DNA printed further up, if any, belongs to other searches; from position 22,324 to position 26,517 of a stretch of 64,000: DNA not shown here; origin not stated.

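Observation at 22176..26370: Isolated single-module NRPS (C-A-T-TE) with a long palindrome-bearing leader and slightly atypical codon usage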

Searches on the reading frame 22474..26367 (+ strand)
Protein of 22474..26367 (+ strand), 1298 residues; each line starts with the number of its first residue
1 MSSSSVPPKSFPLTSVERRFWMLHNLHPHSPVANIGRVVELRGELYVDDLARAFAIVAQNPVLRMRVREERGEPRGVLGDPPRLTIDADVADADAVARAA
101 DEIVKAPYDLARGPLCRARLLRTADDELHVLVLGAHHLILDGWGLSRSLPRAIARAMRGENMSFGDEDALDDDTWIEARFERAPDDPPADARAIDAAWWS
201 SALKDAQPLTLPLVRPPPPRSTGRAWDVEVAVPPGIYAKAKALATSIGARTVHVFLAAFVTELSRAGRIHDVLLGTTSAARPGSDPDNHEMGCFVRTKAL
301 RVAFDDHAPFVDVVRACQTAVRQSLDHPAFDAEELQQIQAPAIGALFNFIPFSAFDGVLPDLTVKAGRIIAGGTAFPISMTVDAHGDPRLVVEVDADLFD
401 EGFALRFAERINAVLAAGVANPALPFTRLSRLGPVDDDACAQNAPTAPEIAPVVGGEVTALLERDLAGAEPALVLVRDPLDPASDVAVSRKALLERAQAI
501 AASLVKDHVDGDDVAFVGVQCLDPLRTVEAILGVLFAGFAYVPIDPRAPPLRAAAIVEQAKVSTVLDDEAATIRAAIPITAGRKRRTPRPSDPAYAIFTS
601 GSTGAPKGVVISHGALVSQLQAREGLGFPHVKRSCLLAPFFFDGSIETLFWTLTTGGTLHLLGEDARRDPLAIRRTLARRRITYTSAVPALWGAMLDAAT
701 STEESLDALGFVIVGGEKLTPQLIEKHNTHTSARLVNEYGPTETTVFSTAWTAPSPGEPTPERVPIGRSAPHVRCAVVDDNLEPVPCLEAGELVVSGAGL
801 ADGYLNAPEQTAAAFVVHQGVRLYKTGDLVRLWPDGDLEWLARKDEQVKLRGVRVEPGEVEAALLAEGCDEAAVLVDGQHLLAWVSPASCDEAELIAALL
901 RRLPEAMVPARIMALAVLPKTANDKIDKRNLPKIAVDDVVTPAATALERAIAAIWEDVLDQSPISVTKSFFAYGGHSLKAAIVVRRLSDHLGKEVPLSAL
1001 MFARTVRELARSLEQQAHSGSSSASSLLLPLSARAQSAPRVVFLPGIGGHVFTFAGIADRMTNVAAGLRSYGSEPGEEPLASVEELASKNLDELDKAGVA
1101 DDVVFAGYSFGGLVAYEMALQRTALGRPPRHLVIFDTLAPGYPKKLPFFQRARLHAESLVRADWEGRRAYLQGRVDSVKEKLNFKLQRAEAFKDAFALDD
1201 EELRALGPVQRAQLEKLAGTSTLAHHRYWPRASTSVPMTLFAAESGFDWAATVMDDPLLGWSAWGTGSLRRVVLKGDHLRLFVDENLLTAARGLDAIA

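Call 5: search_protein_families(library=pfam, proteins=[window:22474-26367:+], max_evalue=0.01)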
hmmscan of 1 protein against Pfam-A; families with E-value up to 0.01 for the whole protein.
window:22474-26367:+ (1298 aa): 5 families
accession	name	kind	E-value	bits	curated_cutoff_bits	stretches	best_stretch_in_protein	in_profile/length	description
PF00501.34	AMP-binding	-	3.2e-65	220.9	29.9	1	485-805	19-384/384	AMP-binding enzyme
PF00668.25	Condensation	-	3.3e-39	135.3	30.6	1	11-431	5-446/456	Condensation domain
PF00975.26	Thioesterase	-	4.5e-17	63.5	26.4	1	1040-1283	2-212/226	Thioesterase domain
PF00550.31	PP-binding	-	6.7e-13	49.1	20.8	1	950-1011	2-65/67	Phosphopantetheine attachment site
PF13193.12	AMP-binding_C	-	0.00032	22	24.5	1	859-925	1-76/76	AMP-binding enzyme C-terminal domain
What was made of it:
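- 22504..23766 (+): Condensation domain (aa 11-431). Active site HHLILDG lies at 22879-22899. PF00668, E 3e-39 (call 5).
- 25321..25506 (+): Peptidyl carrier domain (aa 950-1011). Phosphopantetheine-attachment Ser977 in GGHSL lies at 25393-25407. PF00550 (call 5).
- On MxcG (myxochelin synthetase): Ends in a TE, not a reductase (call 5).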

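Call 6: search_protein_families(library=ncbifam, proteins=[window:22474-26367:+], max_evalue=0.01)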
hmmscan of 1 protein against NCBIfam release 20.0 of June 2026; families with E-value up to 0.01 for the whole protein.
window:22474-26367:+ (1298 aa): 101 families (the best 25 are shown)
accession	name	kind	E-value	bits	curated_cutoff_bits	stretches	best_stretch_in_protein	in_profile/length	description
NF004282.0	PRK05691.1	subfamily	1.3e-122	409.7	4090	1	11-1024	676-1716/4334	non-ribosomal peptide synthase/polyketide synthase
NF038078.1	NRPS_MxcG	equivalog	2e-105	353.4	2300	1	10-1024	4-1052/1442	myxochelin non-ribosomal peptide synthetase MxcG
TIGR01733.1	AA-adenyl-dom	subfamily_domain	5.3e-100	335.1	317.4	1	492-874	4-409/409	amino acid adenylation domain-containing protein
NF047350.1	aureusi_NRPS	equivalog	3.9e-87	292.7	2500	1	488-1016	439-978/2373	aureusimine non-ribosomal peptide synthetase AusA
NF007605.2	PRK10252.1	equivalog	1.6e-76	257.8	2400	1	10-1141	3-1170/1292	enterobactin non-ribosomal peptide synthetase EntF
NF041803.1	NRPS_SolG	exception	2.1e-69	234.3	2200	2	593-1010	712-1152/1163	solanimycin non-ribosomal peptide synthetase SolG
NF003417.0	PRK04813.1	subfamily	4.5e-60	203.6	476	1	490-931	31-499/505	D-alanine--poly(phosphoribitol) ligase subunit DltA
TIGR01734.1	D-ala-DACP-lig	equivalog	5.2e-58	196.8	559.85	1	491-931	29-498/504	D-alanine--poly(phosphoribitol) ligase subunit DltA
NF004837.0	PRK06187.1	subfamily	1.4e-49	168.8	476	1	586-931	165-518/531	long-chain-fatty-acid--CoA ligase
TIGR03098.1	ligase_PEP_1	hypoth_equivalog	1.4e-43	149.2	592.35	1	585-931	157-514/517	acyl-CoA ligase (AMP-forming), exosortase A system-associated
NF005858.0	PRK07787.1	subfamily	5.2e-42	143.9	575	1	485-932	24-469/471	acyl-CoA synthetase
TIGR03443.1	alpha_am_amid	equivalog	1.6e-34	118.5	1030.1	3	899-1020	790-924/1390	L-aminoadipate-semialdehyde dehydrogenase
NF004511.1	PRK05852.1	equivalog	1.9e-34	119.2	650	1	591-931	155-500/505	FadD7 family fatty acid--CoA ligase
NF004114.0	PRK05605.1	equivalog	1.3e-33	116.2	766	1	583-931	213-565/575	long-chain-fatty-acid--CoA ligase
NF052269.1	Staph_lig_FadD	equivalog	3.1e-33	114.9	650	1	590-937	149-495/499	long-chain-fatty-acid--CoA ligase FadD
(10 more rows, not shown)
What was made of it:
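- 23926..25248 (+): Adenylation domain (aa 485-925) with specificity code D643 G644 E647 S686 I713 G715 E738 V746 F747 K925 = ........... PF00501 and TIGR01733 (calls 5, 6).
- On NRPS termination module (C-A-T-TE): TIGR01733 scores 335 bits against a cut-off of 317 (call 6).
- On EntF-type aryl-capping siderophore synthetase: 258 bits against a cut-off of 2400 (call 6).
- On MxcG (myxochelin synthetase): 353 bits against a cut-off of 2300 (call 6).
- Closest known: EntF. Different: The NCBIfam EntF model scores 258 bits against a cut-off of 2400 (call 6).
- Closest known: MxcG. Same: Best equivalog-type model for the C-A-T part (353 bits, call 6).
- The best equivalog-type NCBIfam similarities are MxcG (353 bits, residues 10-1024) and EntF (258 bits) (call 6). 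Scores are far below the curated cut-offs (2300 and 2400 bits) (call 6).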
